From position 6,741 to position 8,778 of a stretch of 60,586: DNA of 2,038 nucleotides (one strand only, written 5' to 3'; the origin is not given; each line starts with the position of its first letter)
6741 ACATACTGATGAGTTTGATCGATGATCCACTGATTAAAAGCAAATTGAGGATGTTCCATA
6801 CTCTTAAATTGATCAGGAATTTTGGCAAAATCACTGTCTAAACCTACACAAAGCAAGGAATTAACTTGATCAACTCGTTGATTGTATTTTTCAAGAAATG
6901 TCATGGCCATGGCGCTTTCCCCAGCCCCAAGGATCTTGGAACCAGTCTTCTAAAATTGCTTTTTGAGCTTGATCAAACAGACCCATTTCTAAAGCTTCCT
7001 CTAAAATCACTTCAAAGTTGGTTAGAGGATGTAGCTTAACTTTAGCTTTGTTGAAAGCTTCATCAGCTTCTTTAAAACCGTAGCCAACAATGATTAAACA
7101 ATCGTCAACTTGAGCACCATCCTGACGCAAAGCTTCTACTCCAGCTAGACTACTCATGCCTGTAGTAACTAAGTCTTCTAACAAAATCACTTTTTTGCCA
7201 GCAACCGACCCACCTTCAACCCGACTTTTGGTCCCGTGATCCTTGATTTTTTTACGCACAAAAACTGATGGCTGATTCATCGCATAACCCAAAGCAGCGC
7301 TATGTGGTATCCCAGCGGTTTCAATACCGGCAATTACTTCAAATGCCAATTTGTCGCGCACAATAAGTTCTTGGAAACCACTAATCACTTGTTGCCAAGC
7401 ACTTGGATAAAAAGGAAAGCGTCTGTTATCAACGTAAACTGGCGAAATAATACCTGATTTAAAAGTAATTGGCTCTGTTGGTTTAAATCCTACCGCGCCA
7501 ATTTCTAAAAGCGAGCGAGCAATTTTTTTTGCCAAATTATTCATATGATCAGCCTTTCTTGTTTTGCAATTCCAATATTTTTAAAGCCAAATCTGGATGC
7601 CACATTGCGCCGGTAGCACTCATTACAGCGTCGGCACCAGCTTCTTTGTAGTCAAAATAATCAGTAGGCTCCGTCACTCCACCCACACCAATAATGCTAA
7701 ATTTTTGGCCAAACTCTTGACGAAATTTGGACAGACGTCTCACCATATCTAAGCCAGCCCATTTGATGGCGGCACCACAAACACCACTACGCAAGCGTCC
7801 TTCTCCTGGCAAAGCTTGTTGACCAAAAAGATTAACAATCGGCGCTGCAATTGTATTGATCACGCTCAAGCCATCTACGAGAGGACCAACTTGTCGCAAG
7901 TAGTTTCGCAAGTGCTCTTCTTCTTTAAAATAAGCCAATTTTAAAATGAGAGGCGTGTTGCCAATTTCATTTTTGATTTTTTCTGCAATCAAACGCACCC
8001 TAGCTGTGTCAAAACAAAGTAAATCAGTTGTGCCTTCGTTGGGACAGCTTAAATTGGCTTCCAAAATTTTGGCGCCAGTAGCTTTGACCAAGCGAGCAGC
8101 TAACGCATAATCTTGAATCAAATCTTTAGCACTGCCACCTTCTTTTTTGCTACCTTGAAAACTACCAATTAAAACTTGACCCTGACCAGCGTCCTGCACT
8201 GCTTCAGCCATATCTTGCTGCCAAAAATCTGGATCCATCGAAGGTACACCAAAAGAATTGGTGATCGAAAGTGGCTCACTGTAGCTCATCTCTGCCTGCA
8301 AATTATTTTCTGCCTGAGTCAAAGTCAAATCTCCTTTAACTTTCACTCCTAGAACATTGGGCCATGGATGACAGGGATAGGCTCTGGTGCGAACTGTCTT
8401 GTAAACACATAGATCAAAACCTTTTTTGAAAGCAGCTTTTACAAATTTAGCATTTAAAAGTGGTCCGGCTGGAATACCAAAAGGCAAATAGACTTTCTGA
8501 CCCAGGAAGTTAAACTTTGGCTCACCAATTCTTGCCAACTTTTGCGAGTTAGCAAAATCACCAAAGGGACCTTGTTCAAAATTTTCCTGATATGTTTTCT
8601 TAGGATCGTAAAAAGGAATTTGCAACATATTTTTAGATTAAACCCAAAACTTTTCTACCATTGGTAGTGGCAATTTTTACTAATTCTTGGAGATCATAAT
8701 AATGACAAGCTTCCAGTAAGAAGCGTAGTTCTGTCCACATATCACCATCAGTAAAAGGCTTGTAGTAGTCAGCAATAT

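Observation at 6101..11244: Pyrimidine operon led by an ArgG-MGS fusion and a cytosine-deaminase-family amidohydrolase, with no carAB/pyrB/pyrC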

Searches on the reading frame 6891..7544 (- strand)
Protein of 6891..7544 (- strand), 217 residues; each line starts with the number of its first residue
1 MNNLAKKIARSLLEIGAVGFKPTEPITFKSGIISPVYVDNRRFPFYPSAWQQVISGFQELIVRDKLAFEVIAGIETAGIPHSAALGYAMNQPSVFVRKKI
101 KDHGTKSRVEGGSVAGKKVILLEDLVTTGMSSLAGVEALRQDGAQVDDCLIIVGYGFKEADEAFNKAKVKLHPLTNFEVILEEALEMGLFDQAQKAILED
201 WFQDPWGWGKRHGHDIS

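Call 3: search_protein_families(library=pfam, proteins=[window:6891-7544:-], max_evalue=0.01)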
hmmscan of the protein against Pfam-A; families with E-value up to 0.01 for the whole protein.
window:6891-7544:- (217 aa): 2 families
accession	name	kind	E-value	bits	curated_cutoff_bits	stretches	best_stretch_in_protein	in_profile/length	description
PF00156.33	Pribosyltran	-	3.3e-08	33.4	26.3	1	68-151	30-119/158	Phosphoribosyl transferase domain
PF23153.1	Aip3p_Bud6_N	-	0.00065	20.4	27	1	140-201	25-86/109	Aip3p/Bud6 N-terminal domain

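Call 4: search_protein_families(library=ncbifam, proteins=[window:6891-7544:-], max_evalue=0.01)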
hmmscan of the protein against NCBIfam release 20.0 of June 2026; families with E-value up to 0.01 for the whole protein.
window:6891-7544:- (217 aa): 21 families
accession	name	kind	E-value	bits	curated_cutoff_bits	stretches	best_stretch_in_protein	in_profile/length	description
NF001729.0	PRK00455.1-3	equivalog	2.5e-53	180.8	245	1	3-214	11-225/231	orotate phosphoribosyltransferase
TIGR00336.1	pyrE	equivalog_domain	2.6e-36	125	106.8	1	12-177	3-170/173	orotate phosphoribosyltransferase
NF004034.0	PRK05500.1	equivalog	6.7e-24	84.3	656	1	29-198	308-474/478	bifunctional orotidine-5'-phosphate decarboxylase/orotate phosphoribosyltransferase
NF010382.0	PRK13809.1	equivalog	4.5e-16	58.8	208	1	4-188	9-189/210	orotate phosphoribosyltransferase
TIGR01367.1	pyrE_Therm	equivalog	3.6e-12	46.3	150.25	1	29-191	20-176/187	orotate phosphoribosyltransferase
NF002634.0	PRK02304.1-3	equivalog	1.2e-10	41.4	170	1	115-178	117-180/182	adenine phosphoribosyltransferase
NF040646.1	HPT_Archaea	equivalog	3.1e-09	36.7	200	1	60-179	46-176/184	hypoxanthine/guanine phosphoribosyltransferase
NF002635.0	PRK02304.1-4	subfamily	2.5e-08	33.7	146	1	67-180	54-177/188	adenine phosphoribosyltransferase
NF002620.0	PRK02277.1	subfamily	4.1e-08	33.1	115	1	58-153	77-178/201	orotate phosphoribosyltransferase-like protein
NF002636.0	PRK02304.1-5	equivalog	2.6e-07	30.3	125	1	47-170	36-171/176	adenine phosphoribosyltransferase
TIGR01090.1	apt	equivalog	3.6e-07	30.4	185.85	1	47-165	28-158/169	adenine phosphoribosyltransferase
NF006671.0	PRK09219.1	equivalog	2.6e-06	27.1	177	0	116-183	117-184/192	xanthine phosphoribosyltransferase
NF005592.0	PRK07322.1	subfamily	8.4e-06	25.3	143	0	113-154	117-158/180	adenine phosphoribosyltransferase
TIGR01251.1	ribP_PPkin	subfamily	2.2e-05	23.5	113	1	88-170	180-264/309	ribose-phosphate diphosphokinase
TIGR01744.1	XPRTase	equivalog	2.9e-05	23.8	164.45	0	66-99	49-82/191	xanthine phosphoribosyltransferase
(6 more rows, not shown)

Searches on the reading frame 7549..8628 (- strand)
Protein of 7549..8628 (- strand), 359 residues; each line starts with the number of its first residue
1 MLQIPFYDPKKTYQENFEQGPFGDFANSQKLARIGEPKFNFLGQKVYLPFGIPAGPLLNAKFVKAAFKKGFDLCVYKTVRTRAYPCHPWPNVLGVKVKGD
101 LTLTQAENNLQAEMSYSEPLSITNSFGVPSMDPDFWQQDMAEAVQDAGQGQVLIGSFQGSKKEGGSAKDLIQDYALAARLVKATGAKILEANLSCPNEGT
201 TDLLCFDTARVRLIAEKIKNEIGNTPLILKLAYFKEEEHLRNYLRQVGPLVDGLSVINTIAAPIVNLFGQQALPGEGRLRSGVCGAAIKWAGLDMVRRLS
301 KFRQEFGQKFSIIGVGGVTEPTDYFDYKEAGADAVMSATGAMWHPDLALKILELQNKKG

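Call 3: search_protein_families(library=pfam, proteins=[window:7549-8628:-], max_evalue=0.01)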
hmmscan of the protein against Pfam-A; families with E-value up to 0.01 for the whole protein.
window:7549-8628:- (359 aa): 1 family
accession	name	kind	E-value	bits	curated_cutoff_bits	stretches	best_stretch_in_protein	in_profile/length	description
PF01180.27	DHO_dh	-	1e-17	64.7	27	1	119-343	62-274/291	Dihydroorotate dehydrogenase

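Call 4: search_protein_families(library=ncbifam, proteins=[window:7549-8628:-], max_evalue=0.01)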
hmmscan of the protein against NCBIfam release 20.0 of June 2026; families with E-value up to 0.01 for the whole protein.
window:7549-8628:- (359 aa): 13 families
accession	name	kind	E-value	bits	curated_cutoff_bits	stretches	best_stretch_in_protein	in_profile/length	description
NF005574.0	PRK07259.1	equivalog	1.1e-17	63.9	269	1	101-353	48-281/304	dihydroorotate dehydrogenase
TIGR01037.2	pyrD_sub1_fam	subfamily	5.9e-16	58.4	270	1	123-353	65-278/300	dihydroorotate dehydrogenase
NF006183.0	PRK08318.1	equivalog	2e-14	53.2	335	1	174-344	115-288/422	NAD-dependent dihydropyrimidine dehydrogenase subunit PreA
NF003652.0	PRK05286.2-5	equivalog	4.6e-13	49.1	267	1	150-344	140-328/353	quinone-dependent dihydroorotate dehydrogenase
NF003651.0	PRK05286.2-4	equivalog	1e-12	47.4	448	1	165-344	166-344/377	quinone-dependent dihydroorotate dehydrogenase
NF002702.0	PRK02506.1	equivalog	4.6e-12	45.7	301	1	118-339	63-273/313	dihydroorotate oxidase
NF003648.0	PRK05286.2-1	equivalog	6.3e-12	45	433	1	153-343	141-323/360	quinone-dependent dihydroorotate dehydrogenase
NF041011.1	dihydoor_dh_Arch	equivalog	8.7e-12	44.7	330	1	173-339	99-252/289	dihydroorotate dehydrogenase PyrD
NF003650.0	PRK05286.2-3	equivalog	1.3e-10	40.7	477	1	167-354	182-368/393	quinone-dependent dihydroorotate dehydrogenase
TIGR01036.1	pyrD_sub2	equivalog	2.5e-10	39.7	200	1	123-345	111-325/356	dihydroorotate dehydrogenase (quinone)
NF003645.0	PRK05286.1-2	equivalog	7.6e-10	38.2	366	1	140-339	124-318/359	quinone-dependent dihydroorotate dehydrogenase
NF003646.0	PRK05286.1-4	equivalog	4.9e-07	28.8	457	1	169-345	150-326/341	quinone-dependent dihydroorotate dehydrogenase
NF003649.0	PRK05286.2-2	equivalog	0.0013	17.8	505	0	166-342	153-316/351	quinone-dependent dihydroorotate dehydrogenase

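Call 52: search_solved_structures(query=window:7549-8628:-, max_evalue=0.001, show_alignments=1)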
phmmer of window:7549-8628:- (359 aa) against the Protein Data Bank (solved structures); distinct sequences matched with E-value up to 0.001: 34.
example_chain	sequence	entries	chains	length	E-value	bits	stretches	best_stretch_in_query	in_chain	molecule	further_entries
5ksw_A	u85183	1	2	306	7.2e-08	35.4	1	173-353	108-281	Dihydroorotate dehydrogenase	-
5ue9_A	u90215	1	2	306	7.2e-08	35.4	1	173-353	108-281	Dihydroorotate dehydrogenase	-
1ep1_A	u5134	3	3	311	8.7e-08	35.2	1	173-353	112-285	DIHYDROOROTATE DEHYDROGENASE B (PYRD SUBUNIT)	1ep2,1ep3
4xq6_A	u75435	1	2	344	2.8e-07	33.5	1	154-343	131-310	Dihydroorotate dehydrogenase (quinone)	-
8ofw_A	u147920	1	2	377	3.5e-07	33.2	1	154-343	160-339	Dihydroorotate dehydrogenase (quinone)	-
5mvd_A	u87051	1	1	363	2.7e-05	27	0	166-351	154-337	Dihydroorotate dehydrogenase (quinone), mitochondrial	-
2wv8_A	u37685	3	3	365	2.8e-05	26.9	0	166-351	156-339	DIHYDROOROTATE DEHYDROGENASE, MITOCHONDRIAL | Dihydroorotate dehydrogenase (quinone), mitochondrial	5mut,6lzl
6j3b_A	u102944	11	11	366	2.8e-05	26.9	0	166-351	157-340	Dihydroorotate dehydrogenase (quinone), mitochondrial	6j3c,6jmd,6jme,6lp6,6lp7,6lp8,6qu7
9w3m_A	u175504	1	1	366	2.8e-05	26.9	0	166-351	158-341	Dihydroorotate dehydrogenase (quinone), mitochondrial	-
8k4f_A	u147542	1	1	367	2.9e-05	26.9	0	166-351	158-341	Dihydroorotate dehydrogenase (quinone), mitochondrial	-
1d3g_A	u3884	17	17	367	2.9e-05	26.9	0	166-351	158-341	DIHYDROOROTATE DEHYDROGENASE | Dihydroorotate dehydrogenase, mitochondrial | DIHYDROOROTATE DEHYDROGENASE (QUINONE), MITOCHONDRIAL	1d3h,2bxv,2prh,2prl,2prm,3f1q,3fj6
9bkn_A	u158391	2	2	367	2.9e-05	26.9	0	166-351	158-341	Dihydroorotate dehydrogenase (quinone), mitochondrial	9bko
9i2y_A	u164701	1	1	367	2.9e-05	26.9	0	166-351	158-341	Dihydroorotate dehydrogenase (quinone), mitochondrial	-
6vnd_A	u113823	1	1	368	2.9e-05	26.9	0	166-351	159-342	Dihydroorotate dehydrogenase (quinone), mitochondrial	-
5k9c_A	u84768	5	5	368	2.9e-05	26.9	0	166-351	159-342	Dihydroorotate dehydrogenase (quinone), mitochondrial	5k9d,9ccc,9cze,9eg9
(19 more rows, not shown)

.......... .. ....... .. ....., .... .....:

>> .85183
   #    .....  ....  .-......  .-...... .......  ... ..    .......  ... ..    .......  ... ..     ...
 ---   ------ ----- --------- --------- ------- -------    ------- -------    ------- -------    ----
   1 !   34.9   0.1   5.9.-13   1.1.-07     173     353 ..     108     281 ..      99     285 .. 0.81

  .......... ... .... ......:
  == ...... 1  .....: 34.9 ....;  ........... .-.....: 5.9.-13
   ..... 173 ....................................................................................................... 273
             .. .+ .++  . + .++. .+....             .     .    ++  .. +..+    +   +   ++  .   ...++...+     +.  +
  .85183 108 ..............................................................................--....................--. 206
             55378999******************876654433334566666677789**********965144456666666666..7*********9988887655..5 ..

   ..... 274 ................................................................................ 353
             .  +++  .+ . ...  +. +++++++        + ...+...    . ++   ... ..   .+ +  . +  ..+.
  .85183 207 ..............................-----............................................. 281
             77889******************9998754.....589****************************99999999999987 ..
